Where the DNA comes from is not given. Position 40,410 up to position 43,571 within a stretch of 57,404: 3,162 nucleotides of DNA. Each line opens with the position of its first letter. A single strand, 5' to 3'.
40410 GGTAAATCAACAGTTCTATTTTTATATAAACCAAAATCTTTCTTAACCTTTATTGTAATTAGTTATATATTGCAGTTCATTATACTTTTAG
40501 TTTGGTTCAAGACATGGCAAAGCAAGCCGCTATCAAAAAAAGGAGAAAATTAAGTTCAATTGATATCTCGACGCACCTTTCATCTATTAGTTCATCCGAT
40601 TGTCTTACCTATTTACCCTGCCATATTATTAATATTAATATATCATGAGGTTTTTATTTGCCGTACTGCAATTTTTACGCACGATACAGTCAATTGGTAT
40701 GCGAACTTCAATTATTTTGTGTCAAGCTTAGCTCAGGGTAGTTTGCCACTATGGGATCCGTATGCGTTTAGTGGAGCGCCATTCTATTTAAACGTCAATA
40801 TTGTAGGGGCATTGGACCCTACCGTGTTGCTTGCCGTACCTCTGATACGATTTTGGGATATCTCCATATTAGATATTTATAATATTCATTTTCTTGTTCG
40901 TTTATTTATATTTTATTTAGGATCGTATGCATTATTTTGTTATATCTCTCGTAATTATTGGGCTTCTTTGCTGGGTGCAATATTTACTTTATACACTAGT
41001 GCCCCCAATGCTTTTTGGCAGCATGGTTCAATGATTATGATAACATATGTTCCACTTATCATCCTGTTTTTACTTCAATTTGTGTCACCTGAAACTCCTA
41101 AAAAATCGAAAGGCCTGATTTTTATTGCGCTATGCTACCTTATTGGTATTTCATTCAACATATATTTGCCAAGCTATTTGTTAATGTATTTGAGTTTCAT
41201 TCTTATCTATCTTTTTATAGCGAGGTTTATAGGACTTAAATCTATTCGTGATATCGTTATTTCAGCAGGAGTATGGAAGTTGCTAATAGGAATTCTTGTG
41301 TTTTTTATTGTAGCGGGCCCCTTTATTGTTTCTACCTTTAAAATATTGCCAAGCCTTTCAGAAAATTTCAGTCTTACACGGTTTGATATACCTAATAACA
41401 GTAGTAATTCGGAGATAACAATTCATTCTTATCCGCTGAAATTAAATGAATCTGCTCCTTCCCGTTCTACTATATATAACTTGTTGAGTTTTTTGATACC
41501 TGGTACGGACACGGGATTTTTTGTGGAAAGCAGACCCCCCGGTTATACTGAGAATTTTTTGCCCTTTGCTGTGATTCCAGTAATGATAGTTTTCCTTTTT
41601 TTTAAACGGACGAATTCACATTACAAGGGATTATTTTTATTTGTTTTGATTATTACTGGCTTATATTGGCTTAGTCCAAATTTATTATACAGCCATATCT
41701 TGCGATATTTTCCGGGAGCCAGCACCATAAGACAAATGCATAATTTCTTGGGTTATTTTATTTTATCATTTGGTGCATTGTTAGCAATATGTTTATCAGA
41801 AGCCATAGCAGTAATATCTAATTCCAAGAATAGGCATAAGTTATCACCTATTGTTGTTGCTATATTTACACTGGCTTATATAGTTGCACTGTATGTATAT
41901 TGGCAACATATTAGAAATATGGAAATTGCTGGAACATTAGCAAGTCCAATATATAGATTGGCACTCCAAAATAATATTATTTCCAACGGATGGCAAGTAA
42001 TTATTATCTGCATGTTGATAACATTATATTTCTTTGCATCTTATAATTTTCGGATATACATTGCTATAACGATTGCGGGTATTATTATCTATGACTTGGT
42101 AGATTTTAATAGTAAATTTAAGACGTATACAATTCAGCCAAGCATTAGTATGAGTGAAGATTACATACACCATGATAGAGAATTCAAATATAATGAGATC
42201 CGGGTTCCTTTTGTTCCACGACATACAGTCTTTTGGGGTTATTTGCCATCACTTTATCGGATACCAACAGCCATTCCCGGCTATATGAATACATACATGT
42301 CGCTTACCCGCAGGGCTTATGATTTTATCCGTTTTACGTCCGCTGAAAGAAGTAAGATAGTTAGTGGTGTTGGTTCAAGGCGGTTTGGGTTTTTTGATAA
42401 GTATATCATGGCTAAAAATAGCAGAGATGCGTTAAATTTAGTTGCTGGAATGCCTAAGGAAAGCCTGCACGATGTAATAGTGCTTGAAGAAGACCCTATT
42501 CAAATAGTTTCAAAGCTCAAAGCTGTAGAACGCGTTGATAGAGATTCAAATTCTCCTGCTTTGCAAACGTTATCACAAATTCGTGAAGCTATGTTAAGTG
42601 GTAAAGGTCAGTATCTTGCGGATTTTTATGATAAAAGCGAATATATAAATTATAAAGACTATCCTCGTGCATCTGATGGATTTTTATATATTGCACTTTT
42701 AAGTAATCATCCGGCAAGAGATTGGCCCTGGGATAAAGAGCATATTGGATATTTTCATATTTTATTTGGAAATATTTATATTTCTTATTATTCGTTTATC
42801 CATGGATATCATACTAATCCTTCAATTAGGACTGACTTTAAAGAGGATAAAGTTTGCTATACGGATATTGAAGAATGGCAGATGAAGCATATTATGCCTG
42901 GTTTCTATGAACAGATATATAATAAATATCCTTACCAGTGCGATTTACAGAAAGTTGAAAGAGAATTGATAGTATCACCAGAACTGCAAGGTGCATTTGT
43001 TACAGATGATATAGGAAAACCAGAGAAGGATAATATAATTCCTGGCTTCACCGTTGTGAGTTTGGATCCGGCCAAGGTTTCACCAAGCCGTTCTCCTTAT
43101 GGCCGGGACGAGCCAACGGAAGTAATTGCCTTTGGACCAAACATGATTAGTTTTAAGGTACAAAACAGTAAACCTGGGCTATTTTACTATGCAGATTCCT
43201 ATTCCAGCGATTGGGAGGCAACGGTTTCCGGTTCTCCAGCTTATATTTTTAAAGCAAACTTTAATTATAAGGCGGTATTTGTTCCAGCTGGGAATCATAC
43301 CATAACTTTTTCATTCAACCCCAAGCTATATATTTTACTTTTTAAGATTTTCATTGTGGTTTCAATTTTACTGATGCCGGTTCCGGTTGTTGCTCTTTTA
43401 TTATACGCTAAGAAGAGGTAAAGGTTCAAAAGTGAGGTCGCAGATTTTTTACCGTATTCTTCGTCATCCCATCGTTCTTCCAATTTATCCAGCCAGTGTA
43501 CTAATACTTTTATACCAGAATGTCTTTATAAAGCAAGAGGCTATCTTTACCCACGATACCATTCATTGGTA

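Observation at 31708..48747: Array of five YfhO-like GT-C membrane proteins in a diderm, with no GT-A/GT-B, Wzx/Wzy or polyprenyl-phosphate GT2 partner in the window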

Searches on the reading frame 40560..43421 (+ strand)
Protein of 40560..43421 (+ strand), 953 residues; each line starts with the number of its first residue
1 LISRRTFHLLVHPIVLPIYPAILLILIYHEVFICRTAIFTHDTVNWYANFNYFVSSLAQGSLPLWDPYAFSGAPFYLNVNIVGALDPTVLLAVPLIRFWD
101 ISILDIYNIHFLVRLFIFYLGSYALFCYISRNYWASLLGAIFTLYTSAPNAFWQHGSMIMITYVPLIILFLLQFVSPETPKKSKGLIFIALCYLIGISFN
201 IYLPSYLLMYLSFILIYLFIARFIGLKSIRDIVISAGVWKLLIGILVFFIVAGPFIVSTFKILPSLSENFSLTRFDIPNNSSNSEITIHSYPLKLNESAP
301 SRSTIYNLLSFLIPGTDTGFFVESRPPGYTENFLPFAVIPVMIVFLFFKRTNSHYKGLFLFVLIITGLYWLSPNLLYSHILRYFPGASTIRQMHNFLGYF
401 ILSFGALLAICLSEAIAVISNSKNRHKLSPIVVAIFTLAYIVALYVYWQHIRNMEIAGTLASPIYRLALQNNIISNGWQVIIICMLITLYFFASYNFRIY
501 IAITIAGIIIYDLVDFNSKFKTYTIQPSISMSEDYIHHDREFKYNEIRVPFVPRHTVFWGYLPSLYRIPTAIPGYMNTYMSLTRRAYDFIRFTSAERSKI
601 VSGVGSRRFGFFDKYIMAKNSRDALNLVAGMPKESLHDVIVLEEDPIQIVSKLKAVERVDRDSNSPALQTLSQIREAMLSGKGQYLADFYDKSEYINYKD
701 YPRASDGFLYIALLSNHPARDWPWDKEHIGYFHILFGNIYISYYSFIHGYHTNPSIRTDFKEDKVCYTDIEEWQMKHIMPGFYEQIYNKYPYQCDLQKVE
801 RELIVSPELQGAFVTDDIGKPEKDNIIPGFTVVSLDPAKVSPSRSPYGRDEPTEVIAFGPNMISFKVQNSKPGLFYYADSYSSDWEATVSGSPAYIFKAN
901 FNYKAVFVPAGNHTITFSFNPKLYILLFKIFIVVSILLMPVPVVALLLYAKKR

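Call 3: search_protein_families(library=pfam, proteins=[window:40560-43421:+], max_evalue=0.01)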
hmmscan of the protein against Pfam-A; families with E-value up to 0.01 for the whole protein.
window:40560-43421:+ (953 aa): 1 family
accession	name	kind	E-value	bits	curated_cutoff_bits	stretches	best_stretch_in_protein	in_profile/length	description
PF24677.1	DUF7657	-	0.0051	16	26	1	109-256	116-261/401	Domain of unknown function (DUF7657)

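Call 4: search_protein_families(library=ncbifam, proteins=[window:40560-43421:+], max_evalue=0.01)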
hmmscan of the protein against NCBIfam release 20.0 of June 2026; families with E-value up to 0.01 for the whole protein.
window:40560-43421:+ (953 aa): 0 families

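Call 76: search_protein_representatives(protein=window:40560-43421:+)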
Query: 953 residues. Proteins with E-value up to 0.001 (for the whole library): 9117; up to 1e-10: 363; up to 1e-30: 47. The best 150 are listed.
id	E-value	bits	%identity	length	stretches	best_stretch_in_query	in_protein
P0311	1.2e-247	841.2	44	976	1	16-939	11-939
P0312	2.7e-242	823.5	43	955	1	12-946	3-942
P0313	7.1e-194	663.2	38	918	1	12-945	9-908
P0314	5.5e-180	617.2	37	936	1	9-941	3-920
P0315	4.6e-174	597.7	38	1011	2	186-945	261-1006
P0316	9.4e-152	523.8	35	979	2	188-946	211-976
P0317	7.0e-142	491.1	34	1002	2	181-945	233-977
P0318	5.0e-120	418.8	32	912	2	24-651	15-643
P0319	6.7e-109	382.0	49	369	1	582-951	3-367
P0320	4.2e-92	326.4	28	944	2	9-646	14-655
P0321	5.9e-88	312.7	66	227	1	5-220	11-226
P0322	3.7e-60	220.7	45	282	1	64-322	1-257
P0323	6.9e-59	216.4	29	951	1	22-938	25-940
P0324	1.7e-48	182.1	25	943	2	22-681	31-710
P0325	9.0e-47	176.3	30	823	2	24-513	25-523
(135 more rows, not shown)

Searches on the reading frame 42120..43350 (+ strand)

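Call 47: search_protein_families(library=pfam, proteins=[window:42120-43350:+], max_evalue=1)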
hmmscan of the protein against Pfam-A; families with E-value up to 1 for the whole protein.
window:42120-43350:+ (410 aa): 1 family
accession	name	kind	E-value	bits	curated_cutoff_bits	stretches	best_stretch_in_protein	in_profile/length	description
PF09586.16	YfhO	-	4.7e-06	25.7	28.5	1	334-407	757-831/835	Bacterial membrane protein YfhO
